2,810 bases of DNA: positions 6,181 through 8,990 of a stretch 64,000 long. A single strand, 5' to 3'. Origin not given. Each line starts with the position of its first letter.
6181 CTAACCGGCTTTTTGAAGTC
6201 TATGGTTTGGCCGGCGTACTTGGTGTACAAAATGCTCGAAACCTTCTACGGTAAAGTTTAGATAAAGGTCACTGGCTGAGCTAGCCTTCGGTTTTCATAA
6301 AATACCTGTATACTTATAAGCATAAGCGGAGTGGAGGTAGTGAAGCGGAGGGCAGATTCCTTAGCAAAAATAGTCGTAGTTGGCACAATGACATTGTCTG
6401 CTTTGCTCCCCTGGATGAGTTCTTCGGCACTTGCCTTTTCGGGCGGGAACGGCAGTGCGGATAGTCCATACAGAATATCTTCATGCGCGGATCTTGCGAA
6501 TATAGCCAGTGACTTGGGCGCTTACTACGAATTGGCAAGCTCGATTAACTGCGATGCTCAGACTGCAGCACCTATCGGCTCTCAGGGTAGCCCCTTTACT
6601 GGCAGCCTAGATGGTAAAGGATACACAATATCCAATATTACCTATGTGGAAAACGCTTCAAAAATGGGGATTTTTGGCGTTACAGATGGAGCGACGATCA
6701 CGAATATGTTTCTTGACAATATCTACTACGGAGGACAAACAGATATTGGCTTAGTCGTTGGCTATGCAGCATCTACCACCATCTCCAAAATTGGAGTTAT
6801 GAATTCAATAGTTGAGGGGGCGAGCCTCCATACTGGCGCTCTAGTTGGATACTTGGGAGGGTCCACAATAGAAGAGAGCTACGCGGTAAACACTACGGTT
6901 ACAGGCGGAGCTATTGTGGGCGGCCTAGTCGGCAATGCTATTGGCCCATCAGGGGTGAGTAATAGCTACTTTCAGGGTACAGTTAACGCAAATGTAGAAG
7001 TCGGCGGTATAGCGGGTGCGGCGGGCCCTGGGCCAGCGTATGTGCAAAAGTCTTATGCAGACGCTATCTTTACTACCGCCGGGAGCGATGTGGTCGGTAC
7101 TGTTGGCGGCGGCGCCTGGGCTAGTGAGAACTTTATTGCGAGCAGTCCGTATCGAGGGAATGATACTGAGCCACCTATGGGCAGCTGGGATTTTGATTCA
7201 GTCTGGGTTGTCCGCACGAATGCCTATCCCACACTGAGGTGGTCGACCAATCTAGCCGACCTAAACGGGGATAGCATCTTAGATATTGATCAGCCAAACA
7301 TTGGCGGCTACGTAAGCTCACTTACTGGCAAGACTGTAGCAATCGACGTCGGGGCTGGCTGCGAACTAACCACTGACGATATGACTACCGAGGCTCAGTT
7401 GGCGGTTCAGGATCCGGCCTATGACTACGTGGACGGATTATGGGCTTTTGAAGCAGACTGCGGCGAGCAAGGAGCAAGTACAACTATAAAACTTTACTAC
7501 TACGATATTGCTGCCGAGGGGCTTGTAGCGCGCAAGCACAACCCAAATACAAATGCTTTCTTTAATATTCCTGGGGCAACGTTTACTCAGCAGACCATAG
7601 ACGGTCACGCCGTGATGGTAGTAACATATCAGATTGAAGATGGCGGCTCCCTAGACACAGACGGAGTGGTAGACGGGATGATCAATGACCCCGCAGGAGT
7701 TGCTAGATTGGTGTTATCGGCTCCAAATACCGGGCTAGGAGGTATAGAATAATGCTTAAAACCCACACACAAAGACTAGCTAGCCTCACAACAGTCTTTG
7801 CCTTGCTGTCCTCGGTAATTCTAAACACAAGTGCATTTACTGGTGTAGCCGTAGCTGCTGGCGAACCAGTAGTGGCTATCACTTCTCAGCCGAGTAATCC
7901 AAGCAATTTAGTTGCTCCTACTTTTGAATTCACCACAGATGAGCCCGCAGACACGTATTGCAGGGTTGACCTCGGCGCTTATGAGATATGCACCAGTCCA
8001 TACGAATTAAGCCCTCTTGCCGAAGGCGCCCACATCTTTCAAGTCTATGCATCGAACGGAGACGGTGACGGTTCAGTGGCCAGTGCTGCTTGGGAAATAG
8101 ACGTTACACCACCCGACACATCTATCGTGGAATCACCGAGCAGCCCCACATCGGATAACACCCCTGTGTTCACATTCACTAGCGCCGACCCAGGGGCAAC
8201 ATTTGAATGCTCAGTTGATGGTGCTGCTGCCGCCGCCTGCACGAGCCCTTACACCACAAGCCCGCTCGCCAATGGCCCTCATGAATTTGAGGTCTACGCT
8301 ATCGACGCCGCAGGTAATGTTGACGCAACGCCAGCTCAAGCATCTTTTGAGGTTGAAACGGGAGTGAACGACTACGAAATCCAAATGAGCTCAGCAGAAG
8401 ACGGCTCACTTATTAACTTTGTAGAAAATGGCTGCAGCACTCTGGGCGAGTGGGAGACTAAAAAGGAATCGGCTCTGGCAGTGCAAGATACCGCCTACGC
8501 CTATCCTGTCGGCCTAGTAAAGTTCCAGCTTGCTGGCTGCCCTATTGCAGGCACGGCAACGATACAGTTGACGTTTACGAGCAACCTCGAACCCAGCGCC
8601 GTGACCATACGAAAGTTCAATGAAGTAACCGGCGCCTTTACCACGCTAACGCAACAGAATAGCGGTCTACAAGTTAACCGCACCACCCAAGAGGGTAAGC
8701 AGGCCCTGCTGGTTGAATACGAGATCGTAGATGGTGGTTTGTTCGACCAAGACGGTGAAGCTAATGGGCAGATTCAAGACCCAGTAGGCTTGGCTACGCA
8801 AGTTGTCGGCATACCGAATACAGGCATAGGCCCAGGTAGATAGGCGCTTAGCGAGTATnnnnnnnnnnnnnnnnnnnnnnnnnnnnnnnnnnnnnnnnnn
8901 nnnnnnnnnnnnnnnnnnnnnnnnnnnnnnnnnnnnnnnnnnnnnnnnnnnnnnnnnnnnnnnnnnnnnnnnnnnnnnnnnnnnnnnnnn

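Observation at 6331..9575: Two secreted proteins ending in xPNTG(L/I)G without a membrane anchor, immediately upstream of a sortase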

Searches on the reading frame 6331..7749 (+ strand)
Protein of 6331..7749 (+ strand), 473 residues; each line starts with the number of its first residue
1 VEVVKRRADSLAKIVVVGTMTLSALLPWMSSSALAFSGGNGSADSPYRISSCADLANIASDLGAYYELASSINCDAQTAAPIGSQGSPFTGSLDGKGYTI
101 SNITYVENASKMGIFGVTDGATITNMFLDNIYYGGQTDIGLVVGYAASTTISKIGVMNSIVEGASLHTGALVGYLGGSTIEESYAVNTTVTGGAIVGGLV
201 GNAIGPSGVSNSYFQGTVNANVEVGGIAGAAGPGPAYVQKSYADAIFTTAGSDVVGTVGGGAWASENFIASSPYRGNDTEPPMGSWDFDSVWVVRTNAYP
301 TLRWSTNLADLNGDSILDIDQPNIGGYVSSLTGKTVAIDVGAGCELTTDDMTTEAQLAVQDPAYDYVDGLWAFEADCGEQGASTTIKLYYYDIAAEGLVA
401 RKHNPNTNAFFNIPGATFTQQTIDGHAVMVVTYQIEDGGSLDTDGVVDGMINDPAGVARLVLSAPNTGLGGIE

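Call 3: search_protein_families(library=ncbifam, proteins=[window:6331-7749:+], max_evalue=0.1)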
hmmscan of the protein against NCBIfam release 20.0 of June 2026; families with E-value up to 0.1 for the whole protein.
window:6331-7749:+ (473 aa): 2 families
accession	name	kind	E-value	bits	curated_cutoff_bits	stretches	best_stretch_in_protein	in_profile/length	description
NF041766.1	choice_anch_U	domain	5.6e-15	56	32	1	362-458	3-91/92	choice-of-anchor U domain-containing protein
NF046017.1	ZmpA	exception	0.0035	14.5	3000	1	91-260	918-1090/2052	zinc metalloprotease A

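Call 4: search_protein_families(library=pfam, proteins=[window:6331-7749:+], max_evalue=0.1)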
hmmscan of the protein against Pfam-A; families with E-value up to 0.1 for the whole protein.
window:6331-7749:+ (473 aa): 1 family
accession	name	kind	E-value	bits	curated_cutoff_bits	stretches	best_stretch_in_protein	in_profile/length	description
PF07581.17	Glug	-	0.025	15.4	20.5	2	166-191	3-28/28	The GLUG motif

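Call 24: list_cluster_members(proteins=[window:6331-7749:+, window:7752-8840:+, P0121, window:9632-11398:+, P0016, P0002, P0003])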
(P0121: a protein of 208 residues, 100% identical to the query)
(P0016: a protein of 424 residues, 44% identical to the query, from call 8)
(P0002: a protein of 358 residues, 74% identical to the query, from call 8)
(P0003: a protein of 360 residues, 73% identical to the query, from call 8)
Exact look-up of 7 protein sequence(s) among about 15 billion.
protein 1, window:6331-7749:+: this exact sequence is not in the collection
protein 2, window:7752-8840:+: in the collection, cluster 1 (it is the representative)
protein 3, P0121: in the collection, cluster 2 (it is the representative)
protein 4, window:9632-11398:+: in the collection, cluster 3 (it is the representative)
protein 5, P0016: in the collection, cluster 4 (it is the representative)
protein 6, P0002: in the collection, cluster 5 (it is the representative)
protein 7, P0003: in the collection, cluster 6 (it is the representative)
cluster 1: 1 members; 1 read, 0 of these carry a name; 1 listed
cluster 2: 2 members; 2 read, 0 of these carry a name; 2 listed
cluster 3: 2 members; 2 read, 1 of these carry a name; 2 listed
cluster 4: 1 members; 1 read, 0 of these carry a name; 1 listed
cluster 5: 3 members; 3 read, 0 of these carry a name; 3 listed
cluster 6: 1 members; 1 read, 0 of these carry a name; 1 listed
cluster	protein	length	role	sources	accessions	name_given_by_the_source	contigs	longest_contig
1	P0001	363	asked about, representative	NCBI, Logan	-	-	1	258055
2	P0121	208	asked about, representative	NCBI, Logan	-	-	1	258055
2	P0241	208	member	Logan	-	-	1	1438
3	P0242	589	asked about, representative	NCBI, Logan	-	-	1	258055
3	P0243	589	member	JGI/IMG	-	subtilisin family serine protease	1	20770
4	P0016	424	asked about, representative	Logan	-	-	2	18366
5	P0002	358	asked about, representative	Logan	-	-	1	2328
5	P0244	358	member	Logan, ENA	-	-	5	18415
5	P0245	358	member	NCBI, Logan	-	-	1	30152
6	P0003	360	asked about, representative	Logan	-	-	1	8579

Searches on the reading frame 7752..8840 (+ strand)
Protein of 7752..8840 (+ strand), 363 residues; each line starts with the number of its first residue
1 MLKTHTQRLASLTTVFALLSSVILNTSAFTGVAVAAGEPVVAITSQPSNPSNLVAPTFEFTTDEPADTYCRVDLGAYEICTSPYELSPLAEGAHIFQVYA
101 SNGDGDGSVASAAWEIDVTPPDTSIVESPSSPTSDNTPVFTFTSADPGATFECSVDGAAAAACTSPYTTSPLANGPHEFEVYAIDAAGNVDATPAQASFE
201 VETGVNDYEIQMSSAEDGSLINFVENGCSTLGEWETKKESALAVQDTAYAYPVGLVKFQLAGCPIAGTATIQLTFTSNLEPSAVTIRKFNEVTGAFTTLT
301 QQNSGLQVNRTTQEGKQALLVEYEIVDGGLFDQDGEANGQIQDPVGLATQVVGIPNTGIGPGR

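Call 3: search_protein_families(library=ncbifam, proteins=[window:7752-8840:+], max_evalue=0.1)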
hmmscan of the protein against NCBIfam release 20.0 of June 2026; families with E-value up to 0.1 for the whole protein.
window:7752-8840:+ (363 aa): 4 families
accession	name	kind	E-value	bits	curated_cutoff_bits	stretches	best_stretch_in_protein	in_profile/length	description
NF041766.1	choice_anch_U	domain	6.1e-17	62.3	32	1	247-348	3-91/92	choice-of-anchor U domain-containing protein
NF047446.1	barrel_OmpL47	domain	2.1e-05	24.9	40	1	141-193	8-61/68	OmpL47-type beta-barrel domain-containing protein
NF033510.3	Ca_tandemer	repeat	0.0014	19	50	0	150-190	45-95/96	Ca2+-stabilized repeat-containing adhesin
NF007842.1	PRK10555.1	equivalog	0.043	11.6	1854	1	266-347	85-168/1036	multidrug efflux RND transporter permease AcrD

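Call 4: search_protein_families(library=pfam, proteins=[window:7752-8840:+], max_evalue=0.1)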
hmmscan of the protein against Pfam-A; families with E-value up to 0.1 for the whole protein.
window:7752-8840:+ (363 aa): 2 families
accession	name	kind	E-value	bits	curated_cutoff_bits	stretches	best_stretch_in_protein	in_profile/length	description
PF19077.6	Big_13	-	0.00083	20.2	27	1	127-203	18-102/102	Bacterial Ig-like domain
PF13290.12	CHB_HEX_C_1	-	0.019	15.3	22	1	131-192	3-64/67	Chitobiase/beta-hexosaminidase C-terminal domain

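Call 8: find_homologous_proteins(query=window:7752-8840:+)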
Query window:7752-8840:+ (363 aa): 306 proteins with E <= 0.001 among 8000 candidates; the best 120 are listed.
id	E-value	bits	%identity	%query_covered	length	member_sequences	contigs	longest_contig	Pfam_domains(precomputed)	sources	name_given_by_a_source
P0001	2.2e-234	795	100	100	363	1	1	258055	-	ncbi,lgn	-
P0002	2.8e-159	548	74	91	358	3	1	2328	-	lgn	-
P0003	3.8e-159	548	73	91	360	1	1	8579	-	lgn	-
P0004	2.3e-111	390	45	49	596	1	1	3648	PF07495.20,PF22352.3,PF00801.27,PF13750.13,PF24421.2,PF08308.18,PF22091.3,PF12245.15,PF16370.12,PF09136.17,PF19077.7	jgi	jgi:hypothetical protein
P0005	2.8e-100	354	44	45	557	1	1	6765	PF13750.13,PF19077.7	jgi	jgi:hypothetical protein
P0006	5.0e-94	333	45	39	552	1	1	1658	PF07495.20,PF24517.3,PF08205.19,PF19077.7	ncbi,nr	ncbi:MAG TPA: DNRLRE domain-containing protein, partial [Gaiellaceae bacterium]|nr:DNRLRE domain-con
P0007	1.7e-93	332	41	47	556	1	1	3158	PF19077.7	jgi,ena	-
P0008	4.2e-91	324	41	47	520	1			PF07495.20,PF22352.3,PF13750.13,PF22091.3,PF05345.19,PF12245.15,PF16370.12,PF09136.17,PF19077.7,PF14344.13,PF17936.8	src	-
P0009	7.7e-90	320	45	45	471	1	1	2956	PF07495.20,PF22352.3,PF13750.13,PF24421.2,PF12245.15,PF16370.12,PF09136.17,PF19077.7,PF20164.5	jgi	jgi:hypothetical protein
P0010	1.8e-88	315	35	72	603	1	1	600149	PF13750.13,PF19077.7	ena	-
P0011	2.4e-88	315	43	40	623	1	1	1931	PF27332.1,PF13750.13,PF24421.2,PF08205.19,PF13860.13,PF12245.15,PF09136.17,PF19077.7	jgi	jgi:hypothetical protein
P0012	1.3e-86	309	49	47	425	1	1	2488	PF07495.20,PF13750.13,PF19077.7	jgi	jgi:hypothetical protein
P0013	3.3e-78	281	44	45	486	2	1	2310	PF06832.19,PF19077.7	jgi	jgi:hypothetical protein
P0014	1.5e-77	279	43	45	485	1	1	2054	PF13750.13,PF12245.15,PF09136.17,PF19077.7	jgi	-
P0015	5.4e-77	277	40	44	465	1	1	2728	PF07495.20,PF13750.13,PF24421.2,PF12245.15,PF19077.7,PF17936.8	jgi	jgi:hypothetical protein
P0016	9.9e-77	277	44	94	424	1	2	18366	-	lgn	-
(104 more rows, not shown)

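Call 48: find_encoding_contigs(protein=P0016, flank=8000, max_places=3)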
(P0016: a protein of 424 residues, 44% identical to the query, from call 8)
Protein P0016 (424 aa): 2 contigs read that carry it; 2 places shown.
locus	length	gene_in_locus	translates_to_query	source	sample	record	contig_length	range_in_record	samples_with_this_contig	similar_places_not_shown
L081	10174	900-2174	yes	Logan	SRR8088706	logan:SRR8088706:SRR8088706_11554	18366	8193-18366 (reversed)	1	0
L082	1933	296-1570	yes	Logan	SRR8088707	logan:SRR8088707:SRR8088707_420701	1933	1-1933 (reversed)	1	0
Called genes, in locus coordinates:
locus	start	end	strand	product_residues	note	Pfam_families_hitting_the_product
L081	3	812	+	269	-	?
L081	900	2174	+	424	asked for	-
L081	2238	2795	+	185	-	PF03729:DUF308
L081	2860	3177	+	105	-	PF07885:Ion_trans_2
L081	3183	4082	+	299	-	-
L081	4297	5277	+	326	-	PF00438:S-AdoMet_synt_N, PF02772:S-AdoMet_synt_M, PF02773:S-AdoMet_synt_C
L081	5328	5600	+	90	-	PF18905:DUF5661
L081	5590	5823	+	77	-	-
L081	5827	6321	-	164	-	-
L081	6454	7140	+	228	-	-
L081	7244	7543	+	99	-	-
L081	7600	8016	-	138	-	-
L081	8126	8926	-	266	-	PF00106:adh_short, PF08659:KR, PF13561:adh_short_C2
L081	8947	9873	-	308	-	PF14470:bPH_3, PF01243:PNPOx_N, PF12900:Pyridox_ox_2 (weak), PF16242:Pyrid_ox_like (weak)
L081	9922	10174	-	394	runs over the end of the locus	PF07992:Pyr_redox_2, PF13454:NAD_binding_9 (faint), PF13738:Pyr_redox_3 (faint), PF00070:Pyr_redox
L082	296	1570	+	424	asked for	-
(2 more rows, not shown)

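Call 56: search_protein_families(library=ncbifam, proteins=[P0016], max_evalue=10)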
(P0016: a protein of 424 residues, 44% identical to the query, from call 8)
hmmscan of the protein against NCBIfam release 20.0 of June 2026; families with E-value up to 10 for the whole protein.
P0016 (424 aa): 3 families
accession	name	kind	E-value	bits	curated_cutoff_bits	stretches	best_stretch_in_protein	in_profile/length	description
NF041766.1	choice_anch_U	domain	1.3e-13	51.6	32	1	275-374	3-92/92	choice-of-anchor U domain-containing protein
NF047446.1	barrel_OmpL47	domain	7e-06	26.4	40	2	150-190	21-59/68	OmpL47-type beta-barrel domain-containing protein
TIGR01167.1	LPXTG_anchor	domain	9.3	7.1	15.9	1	388-419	1-32/34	LPXTG cell wall anchor domain-containing protein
